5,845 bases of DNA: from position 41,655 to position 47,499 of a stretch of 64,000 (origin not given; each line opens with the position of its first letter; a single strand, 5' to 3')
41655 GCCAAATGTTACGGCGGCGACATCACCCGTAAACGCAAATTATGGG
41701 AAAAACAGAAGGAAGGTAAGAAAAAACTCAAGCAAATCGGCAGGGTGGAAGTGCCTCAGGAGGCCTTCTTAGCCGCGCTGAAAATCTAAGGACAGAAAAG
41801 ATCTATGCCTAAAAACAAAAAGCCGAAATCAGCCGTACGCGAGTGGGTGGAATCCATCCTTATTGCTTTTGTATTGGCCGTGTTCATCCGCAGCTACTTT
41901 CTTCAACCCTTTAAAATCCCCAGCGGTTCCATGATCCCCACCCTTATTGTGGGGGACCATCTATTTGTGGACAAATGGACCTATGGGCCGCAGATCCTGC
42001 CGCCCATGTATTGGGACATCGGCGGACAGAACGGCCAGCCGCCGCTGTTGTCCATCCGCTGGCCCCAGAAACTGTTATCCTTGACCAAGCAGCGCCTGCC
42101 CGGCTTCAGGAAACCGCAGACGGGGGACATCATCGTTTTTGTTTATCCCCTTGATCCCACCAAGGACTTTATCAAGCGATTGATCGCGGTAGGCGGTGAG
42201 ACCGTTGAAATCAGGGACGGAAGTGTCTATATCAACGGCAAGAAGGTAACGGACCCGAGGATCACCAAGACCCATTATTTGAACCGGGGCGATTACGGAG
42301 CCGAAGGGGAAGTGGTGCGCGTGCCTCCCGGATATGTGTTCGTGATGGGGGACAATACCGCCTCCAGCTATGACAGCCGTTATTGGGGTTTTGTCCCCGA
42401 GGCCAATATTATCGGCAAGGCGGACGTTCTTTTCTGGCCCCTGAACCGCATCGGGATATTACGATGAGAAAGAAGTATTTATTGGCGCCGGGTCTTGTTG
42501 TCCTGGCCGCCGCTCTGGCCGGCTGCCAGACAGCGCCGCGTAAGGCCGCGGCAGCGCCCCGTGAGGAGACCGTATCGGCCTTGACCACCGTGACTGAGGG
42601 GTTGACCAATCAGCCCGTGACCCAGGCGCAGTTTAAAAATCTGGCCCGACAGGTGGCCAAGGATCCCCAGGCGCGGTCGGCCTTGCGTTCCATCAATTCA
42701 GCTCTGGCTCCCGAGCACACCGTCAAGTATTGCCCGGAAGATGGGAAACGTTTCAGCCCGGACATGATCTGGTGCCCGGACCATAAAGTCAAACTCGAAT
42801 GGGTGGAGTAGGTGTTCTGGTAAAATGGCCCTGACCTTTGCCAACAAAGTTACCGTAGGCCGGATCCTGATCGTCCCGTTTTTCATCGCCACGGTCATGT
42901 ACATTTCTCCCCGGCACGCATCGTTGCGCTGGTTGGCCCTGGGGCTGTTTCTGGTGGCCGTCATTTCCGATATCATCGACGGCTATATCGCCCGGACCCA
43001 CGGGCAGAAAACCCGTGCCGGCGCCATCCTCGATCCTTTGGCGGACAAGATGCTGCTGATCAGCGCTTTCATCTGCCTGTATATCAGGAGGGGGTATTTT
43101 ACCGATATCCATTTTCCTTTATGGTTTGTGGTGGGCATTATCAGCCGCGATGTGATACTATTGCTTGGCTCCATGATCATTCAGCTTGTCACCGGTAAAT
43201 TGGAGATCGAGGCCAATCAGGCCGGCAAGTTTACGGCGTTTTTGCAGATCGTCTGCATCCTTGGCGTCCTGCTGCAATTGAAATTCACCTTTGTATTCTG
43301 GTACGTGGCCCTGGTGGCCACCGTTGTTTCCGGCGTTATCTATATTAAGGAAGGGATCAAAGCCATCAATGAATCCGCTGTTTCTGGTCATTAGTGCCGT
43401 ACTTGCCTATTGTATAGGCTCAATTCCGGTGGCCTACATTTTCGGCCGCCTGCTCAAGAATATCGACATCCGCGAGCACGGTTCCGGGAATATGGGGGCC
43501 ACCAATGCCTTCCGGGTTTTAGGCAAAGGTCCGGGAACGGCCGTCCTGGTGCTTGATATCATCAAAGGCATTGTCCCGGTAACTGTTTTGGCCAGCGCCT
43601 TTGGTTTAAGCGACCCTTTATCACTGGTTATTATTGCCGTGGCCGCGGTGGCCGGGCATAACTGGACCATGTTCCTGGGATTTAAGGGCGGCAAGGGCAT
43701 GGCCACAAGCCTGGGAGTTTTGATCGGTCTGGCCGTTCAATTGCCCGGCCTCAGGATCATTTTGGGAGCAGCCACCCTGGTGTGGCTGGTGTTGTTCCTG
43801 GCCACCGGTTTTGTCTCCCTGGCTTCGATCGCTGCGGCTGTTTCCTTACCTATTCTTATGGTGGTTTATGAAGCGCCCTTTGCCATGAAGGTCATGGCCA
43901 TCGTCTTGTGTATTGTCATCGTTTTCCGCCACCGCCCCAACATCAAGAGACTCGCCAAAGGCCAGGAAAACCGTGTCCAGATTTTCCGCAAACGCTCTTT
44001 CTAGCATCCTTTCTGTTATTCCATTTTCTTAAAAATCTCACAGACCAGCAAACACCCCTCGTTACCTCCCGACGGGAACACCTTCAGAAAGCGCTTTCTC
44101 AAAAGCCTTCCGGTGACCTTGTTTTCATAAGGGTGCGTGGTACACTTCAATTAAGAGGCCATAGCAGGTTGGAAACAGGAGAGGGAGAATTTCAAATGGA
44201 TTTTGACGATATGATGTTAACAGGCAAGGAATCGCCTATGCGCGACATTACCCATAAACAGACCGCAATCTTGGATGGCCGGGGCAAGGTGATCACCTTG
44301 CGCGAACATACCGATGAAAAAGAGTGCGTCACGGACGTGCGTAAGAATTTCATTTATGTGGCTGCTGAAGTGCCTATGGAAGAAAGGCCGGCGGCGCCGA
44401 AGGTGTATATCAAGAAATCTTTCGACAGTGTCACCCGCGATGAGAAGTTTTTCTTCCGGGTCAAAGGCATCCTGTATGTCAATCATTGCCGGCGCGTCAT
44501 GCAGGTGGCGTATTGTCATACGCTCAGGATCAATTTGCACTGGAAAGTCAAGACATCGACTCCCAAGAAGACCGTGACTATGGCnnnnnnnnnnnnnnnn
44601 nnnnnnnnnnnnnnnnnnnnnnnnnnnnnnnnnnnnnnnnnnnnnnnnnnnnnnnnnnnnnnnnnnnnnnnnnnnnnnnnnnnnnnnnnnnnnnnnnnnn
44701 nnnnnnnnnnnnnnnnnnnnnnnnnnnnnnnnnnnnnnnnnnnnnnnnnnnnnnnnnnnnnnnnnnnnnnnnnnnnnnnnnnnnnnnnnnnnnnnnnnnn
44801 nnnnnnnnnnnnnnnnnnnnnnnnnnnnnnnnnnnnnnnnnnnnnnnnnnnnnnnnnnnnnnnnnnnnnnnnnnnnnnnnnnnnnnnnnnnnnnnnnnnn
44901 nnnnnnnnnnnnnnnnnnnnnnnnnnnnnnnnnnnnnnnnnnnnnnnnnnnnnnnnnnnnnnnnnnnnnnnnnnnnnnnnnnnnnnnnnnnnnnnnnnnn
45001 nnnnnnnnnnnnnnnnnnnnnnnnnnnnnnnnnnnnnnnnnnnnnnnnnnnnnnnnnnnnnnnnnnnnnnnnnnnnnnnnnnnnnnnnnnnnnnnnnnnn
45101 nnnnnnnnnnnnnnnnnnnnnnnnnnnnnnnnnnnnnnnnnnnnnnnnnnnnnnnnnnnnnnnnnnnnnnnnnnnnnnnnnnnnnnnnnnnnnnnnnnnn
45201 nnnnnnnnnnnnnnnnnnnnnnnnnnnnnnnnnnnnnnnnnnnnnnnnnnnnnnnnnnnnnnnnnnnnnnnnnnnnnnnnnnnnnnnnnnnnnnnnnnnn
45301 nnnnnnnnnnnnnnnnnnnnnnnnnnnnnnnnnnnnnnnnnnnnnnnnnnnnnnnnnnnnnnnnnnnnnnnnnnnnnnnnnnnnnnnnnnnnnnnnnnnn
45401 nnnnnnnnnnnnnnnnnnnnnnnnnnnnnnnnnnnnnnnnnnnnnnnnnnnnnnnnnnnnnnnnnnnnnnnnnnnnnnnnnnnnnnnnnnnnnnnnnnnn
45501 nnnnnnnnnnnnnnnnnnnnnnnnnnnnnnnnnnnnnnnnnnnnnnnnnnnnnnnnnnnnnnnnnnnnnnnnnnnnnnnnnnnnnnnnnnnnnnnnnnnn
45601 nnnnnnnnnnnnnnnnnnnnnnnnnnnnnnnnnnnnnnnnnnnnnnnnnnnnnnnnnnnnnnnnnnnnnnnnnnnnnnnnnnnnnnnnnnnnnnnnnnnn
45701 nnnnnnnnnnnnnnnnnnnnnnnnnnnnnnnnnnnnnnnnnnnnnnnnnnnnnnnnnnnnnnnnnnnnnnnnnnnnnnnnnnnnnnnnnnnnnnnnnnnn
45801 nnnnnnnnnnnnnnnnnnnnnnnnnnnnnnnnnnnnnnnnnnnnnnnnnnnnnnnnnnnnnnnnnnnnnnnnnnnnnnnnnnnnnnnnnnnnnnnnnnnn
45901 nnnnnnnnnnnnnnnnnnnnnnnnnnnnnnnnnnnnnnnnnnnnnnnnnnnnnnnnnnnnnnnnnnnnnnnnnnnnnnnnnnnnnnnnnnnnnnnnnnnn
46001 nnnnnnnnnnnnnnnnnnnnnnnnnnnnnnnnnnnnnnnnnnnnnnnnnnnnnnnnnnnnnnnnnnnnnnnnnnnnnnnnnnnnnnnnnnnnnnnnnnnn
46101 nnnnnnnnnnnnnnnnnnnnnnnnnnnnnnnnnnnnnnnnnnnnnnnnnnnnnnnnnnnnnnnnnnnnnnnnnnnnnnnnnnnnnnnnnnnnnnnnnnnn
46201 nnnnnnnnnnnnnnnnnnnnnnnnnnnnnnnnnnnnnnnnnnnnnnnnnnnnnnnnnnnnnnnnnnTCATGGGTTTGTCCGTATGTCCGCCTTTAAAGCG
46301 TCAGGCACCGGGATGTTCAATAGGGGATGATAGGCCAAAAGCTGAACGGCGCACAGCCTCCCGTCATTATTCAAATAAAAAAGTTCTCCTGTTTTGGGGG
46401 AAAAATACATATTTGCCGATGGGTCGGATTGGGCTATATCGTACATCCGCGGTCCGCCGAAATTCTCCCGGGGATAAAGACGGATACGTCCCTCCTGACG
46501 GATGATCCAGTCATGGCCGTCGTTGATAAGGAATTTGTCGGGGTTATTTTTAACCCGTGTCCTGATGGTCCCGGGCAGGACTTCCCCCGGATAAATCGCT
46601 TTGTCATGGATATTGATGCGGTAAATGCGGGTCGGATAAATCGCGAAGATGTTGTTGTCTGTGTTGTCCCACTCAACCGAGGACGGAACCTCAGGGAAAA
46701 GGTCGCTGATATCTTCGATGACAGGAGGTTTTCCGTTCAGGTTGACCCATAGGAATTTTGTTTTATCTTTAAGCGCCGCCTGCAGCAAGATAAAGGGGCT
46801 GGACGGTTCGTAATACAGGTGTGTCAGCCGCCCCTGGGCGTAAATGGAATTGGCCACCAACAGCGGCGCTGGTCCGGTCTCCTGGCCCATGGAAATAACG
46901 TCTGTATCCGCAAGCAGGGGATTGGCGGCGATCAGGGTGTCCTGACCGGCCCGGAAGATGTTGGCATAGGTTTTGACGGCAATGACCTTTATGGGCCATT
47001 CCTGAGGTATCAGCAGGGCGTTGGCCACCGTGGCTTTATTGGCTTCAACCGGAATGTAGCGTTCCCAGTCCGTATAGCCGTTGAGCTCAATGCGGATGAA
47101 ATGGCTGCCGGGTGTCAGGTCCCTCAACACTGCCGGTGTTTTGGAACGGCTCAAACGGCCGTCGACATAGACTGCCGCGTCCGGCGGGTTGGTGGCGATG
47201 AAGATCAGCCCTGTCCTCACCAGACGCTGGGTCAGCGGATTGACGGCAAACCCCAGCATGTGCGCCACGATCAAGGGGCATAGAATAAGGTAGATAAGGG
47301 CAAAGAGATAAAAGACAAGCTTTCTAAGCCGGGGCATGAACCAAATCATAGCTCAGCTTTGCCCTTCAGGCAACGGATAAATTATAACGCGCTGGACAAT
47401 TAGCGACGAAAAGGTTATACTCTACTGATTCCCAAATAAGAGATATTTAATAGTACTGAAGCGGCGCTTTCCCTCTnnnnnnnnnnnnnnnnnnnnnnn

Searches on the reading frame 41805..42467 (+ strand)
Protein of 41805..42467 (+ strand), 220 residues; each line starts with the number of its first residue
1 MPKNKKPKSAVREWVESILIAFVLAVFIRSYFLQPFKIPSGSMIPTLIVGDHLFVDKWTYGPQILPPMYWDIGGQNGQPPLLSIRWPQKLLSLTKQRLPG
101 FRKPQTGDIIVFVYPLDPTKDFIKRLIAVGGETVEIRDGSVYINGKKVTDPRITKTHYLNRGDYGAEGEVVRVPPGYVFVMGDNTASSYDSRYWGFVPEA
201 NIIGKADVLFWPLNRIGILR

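Call 84: search_protein_families(library=pfam, proteins=[window:41805-42467:+], max_evalue=0.00001)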
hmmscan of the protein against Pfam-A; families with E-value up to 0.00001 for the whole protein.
window:41805-42467:+ (220 aa): 1 family
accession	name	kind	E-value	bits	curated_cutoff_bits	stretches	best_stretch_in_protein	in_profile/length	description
PF10502.14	Peptidase_S26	-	2.2e-51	174.6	22.9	1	12-211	2-168/168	Signal peptidase, peptidase S26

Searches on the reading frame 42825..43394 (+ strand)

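Call 102: search_protein_families(library=pfam, proteins=[window:42825-43394:+], max_evalue=0.00001)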
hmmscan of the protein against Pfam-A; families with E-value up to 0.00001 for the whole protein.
window:42825-43394:+ (189 aa): 1 family
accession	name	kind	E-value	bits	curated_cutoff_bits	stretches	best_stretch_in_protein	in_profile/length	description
PF01066.26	CDP-OH_P_transf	-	5.4e-33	115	22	1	4-168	2-152/152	CDP-alcohol phosphatidyltransferase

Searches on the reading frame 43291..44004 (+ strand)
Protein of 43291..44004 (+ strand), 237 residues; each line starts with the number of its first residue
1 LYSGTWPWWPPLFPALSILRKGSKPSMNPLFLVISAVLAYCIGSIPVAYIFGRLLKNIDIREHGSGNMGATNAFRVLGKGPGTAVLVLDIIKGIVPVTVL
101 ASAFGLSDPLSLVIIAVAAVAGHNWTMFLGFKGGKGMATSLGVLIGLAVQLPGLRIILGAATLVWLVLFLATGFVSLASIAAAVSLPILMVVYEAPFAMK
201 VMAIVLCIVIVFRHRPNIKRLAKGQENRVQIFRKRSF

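Call 102: search_protein_families(library=pfam, proteins=[window:43291-44004:+], max_evalue=0.00001)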
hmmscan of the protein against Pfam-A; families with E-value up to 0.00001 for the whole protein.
window:43291-44004:+ (237 aa): 1 family
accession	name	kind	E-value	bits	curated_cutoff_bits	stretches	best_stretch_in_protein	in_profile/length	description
PF02660.20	G3P_acyltransf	-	6.6e-54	182.8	24.1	1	38-221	1-164/164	Glycerol-3-phosphate acyltransferase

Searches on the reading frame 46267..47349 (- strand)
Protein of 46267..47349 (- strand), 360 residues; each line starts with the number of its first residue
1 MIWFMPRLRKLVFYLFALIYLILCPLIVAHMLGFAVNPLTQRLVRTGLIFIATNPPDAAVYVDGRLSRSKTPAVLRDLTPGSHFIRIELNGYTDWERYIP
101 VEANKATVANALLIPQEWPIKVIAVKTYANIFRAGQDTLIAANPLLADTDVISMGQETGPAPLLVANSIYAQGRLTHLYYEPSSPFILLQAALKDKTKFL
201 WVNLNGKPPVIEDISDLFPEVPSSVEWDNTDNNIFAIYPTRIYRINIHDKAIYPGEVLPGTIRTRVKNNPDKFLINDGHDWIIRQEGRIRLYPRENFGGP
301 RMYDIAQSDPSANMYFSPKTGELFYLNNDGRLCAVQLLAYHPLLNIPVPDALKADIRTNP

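Call 101: search_protein_families(library=pfam, proteins=[window:46267-47349:-], max_evalue=0.00001)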
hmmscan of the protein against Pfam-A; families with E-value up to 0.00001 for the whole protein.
window:46267-47349:- (360 aa): 1 family
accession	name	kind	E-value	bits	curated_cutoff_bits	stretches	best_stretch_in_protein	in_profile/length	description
PF08308.17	PEGA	-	5.9e-13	49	20.8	1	47-111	2-65/71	PEGA domain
